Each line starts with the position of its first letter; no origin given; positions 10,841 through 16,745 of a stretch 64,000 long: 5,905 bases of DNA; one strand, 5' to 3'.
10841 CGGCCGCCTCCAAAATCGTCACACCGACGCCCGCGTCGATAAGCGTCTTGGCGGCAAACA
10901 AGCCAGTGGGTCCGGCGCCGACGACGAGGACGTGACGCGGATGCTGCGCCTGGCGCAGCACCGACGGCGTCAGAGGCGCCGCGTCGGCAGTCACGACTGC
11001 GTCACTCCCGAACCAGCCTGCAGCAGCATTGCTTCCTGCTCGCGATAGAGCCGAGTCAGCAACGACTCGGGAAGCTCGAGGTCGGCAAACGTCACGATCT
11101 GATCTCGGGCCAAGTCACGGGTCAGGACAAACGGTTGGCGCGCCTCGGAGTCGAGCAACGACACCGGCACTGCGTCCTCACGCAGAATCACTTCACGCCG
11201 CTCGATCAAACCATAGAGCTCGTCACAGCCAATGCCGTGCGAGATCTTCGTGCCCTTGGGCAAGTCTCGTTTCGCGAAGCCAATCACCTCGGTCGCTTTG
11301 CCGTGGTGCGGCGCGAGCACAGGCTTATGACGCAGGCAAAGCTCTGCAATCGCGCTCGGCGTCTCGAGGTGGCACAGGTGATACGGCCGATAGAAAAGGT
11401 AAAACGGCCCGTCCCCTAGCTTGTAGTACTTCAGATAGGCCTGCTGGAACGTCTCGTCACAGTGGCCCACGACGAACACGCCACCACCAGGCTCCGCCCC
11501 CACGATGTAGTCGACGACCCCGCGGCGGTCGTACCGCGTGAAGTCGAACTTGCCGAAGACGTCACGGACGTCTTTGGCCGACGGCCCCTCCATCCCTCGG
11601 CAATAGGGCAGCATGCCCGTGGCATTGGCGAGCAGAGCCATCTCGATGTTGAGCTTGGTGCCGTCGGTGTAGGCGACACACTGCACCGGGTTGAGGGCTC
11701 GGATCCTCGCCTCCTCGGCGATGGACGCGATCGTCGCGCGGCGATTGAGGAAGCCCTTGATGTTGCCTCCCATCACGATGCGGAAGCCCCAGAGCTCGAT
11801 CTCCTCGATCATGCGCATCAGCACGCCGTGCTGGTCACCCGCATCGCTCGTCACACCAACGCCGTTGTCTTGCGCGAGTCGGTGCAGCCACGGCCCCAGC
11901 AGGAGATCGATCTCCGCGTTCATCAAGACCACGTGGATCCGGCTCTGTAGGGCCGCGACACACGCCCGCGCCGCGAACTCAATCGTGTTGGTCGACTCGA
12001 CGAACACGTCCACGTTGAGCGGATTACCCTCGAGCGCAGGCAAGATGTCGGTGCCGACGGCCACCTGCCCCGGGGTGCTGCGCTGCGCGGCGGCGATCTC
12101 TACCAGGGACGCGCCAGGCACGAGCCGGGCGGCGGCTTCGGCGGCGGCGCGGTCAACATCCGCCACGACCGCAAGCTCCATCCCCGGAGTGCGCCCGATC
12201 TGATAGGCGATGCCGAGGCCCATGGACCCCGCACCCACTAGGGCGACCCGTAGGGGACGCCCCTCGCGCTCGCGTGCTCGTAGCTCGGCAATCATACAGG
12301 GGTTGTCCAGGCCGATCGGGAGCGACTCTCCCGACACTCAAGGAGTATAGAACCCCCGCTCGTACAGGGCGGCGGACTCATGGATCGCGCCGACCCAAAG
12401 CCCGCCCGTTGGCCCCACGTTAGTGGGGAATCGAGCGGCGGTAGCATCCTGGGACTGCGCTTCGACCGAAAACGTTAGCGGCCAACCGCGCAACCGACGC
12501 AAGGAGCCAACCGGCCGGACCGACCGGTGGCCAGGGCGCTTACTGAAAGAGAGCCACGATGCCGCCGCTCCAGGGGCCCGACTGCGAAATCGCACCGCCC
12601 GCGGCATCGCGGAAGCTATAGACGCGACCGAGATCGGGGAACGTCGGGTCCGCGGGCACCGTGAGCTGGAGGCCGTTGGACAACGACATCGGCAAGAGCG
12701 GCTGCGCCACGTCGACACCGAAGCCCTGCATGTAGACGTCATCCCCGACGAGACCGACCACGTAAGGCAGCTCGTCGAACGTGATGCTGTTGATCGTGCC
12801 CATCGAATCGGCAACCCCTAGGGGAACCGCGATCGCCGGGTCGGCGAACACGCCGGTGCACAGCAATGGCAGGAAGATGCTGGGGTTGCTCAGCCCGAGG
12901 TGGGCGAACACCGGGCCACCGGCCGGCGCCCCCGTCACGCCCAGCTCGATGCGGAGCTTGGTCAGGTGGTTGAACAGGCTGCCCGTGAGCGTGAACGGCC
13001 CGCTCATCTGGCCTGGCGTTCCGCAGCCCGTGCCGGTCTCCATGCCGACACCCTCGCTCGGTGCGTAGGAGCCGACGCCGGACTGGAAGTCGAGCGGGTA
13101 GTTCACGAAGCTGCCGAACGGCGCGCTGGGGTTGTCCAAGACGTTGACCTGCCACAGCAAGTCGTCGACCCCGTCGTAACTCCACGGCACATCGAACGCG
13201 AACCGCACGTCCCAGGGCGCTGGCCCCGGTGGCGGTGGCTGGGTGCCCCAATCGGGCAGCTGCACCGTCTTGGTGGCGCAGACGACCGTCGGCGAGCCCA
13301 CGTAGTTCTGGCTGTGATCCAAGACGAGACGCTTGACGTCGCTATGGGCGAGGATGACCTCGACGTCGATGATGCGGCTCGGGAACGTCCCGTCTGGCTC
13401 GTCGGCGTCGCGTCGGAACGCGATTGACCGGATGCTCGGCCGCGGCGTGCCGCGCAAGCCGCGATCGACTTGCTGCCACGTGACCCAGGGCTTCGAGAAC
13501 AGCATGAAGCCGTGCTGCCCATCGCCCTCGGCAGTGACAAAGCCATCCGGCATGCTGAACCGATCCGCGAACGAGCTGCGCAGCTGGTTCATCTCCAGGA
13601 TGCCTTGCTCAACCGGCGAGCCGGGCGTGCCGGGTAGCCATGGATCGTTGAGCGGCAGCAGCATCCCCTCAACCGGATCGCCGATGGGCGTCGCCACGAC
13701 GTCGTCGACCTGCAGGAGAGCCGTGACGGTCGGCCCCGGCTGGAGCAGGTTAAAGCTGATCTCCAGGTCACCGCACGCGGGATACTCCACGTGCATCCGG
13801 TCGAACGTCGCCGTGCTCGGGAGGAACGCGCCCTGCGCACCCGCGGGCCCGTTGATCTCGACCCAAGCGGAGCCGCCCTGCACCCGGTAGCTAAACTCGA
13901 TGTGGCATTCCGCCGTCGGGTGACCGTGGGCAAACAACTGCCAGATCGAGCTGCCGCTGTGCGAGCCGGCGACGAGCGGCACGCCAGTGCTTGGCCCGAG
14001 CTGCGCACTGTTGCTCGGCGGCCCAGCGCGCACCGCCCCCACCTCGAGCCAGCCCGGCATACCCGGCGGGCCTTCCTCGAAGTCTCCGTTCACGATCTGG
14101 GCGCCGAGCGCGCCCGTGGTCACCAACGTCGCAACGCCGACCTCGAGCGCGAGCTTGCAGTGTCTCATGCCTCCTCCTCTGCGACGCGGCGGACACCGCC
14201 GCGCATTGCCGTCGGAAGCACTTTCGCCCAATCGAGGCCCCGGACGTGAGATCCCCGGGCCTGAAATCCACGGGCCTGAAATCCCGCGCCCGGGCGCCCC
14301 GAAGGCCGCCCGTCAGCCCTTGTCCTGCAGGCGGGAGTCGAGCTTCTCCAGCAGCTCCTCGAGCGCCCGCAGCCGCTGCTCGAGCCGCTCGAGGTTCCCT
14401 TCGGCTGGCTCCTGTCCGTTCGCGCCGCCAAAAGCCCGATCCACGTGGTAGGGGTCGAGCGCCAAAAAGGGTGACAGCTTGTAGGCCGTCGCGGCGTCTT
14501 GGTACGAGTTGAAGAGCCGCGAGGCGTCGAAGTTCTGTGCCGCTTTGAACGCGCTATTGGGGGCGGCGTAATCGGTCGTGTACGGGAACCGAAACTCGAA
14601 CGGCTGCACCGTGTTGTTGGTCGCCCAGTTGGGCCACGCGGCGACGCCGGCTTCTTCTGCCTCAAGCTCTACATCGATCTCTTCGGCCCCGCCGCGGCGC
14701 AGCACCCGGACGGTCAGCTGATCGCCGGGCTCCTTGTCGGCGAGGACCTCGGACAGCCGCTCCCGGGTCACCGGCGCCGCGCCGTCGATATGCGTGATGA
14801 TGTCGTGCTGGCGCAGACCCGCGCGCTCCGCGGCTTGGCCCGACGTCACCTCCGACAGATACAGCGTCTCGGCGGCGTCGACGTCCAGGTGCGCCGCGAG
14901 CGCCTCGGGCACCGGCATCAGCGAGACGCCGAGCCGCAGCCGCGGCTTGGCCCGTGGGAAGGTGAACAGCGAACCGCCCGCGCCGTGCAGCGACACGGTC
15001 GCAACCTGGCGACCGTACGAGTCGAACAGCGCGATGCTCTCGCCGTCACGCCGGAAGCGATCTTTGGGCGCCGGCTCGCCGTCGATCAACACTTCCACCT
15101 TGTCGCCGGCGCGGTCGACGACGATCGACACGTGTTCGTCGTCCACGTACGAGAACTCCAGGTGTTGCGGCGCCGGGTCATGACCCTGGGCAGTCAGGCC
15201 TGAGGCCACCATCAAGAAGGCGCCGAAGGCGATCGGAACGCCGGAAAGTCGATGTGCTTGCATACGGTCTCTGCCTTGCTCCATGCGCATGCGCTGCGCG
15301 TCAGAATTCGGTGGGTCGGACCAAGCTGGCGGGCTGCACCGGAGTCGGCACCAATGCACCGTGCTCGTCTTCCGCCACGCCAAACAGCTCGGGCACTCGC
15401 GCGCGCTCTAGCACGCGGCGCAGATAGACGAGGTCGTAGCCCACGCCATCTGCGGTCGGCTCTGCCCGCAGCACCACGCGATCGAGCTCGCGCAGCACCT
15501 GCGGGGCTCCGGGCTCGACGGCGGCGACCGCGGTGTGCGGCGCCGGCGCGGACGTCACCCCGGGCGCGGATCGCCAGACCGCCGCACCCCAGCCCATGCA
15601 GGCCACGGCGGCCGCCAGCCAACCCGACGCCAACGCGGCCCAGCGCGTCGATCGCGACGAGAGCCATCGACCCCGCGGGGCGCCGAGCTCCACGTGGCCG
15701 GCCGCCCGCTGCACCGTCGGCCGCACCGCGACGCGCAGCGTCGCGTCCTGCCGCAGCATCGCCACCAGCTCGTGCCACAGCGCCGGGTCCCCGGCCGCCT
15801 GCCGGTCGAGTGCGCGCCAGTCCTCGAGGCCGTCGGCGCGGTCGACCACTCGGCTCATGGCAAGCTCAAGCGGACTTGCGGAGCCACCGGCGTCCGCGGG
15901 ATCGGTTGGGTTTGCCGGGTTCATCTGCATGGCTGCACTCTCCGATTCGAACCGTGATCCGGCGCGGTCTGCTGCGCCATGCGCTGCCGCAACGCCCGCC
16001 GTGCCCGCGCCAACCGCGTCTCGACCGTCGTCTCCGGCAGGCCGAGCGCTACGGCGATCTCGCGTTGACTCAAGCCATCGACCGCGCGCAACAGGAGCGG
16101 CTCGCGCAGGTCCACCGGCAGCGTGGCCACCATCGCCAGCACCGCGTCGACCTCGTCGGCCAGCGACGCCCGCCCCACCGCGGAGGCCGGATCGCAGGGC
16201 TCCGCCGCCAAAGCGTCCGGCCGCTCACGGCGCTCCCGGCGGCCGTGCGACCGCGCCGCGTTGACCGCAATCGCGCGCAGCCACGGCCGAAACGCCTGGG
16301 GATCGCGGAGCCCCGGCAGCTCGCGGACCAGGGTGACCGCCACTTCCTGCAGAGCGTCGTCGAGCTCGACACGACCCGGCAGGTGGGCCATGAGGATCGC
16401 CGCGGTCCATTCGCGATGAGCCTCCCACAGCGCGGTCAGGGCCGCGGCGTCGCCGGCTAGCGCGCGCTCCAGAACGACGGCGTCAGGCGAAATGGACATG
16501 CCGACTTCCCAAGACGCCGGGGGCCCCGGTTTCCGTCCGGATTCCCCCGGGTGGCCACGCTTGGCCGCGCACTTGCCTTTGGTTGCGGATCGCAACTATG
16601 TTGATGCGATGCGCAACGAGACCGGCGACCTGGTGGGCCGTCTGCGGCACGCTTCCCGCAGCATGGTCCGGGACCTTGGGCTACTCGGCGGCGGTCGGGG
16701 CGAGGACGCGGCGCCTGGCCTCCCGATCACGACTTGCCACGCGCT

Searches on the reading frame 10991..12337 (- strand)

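Call 49: search_protein_families(library=pfam, proteins=[window:10991-12337:-], max_evalue=0.001)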
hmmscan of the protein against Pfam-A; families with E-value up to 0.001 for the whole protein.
window:10991-12337:- (448 aa): 1 family
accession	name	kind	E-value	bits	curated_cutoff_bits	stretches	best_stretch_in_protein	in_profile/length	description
PF21135.2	DRL_cat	-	5.1e-41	140.9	27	1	167-326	1-164/164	Oxidoreductase DRL, catalytic domain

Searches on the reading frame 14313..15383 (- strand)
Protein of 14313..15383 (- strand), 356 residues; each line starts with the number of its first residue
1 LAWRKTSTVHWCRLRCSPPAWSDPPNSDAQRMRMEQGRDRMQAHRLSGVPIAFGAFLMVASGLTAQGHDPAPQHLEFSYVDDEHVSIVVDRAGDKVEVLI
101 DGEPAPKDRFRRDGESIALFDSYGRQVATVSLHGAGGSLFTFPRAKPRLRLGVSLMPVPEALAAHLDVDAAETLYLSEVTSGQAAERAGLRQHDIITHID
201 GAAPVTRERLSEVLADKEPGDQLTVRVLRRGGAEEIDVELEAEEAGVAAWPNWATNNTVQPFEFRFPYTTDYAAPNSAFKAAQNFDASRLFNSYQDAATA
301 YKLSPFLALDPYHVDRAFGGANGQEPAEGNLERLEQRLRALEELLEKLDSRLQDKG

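Call 49: search_protein_families(library=pfam, proteins=[window:14313-15383:-], max_evalue=0.001)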
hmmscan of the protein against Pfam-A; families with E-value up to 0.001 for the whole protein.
window:14313-15383:- (356 aa): 3 families
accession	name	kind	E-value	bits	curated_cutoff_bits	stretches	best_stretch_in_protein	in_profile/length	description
PF13180.12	PDZ_2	-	4.7e-11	43.2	27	1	173-240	13-80/80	PDZ domain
PF00595.29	PDZ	-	6.6e-06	26.9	23.2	1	152-227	13-80/81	PDZ domain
PF17820.7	PDZ_6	-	1.3e-05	25.2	27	1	177-229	3-54/54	PDZ domain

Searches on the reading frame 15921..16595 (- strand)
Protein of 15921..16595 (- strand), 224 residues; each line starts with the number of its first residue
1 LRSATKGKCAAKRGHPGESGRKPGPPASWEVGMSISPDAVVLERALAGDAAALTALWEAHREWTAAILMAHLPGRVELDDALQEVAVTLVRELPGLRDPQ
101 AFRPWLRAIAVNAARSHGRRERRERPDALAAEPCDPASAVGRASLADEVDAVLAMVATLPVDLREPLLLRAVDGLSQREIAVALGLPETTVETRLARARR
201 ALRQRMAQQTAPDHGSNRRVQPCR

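Call 40: search_protein_families(library=pfam, proteins=[window:15921-16595:-], max_evalue=0.001)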
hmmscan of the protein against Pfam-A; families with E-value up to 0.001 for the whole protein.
window:15921-16595:- (224 aa): 4 families
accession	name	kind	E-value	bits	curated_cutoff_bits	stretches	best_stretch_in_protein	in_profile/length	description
PF08281.18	Sigma70_r4_2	-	2.5e-17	62.7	25.7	1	151-202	3-54/54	Sigma-70, region 4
PF04542.20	Sigma70_r2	-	4.2e-09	36.5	24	1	56-123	1-70/71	Sigma-70 region 2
PF04545.22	Sigma70_r4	-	2e-07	30.8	24.1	1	157-204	3-50/50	Sigma-70, region 4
PF07638.17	Sigma70_ECF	-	4e-05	24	21.1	1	148-206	125-183/185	ECF sigma factor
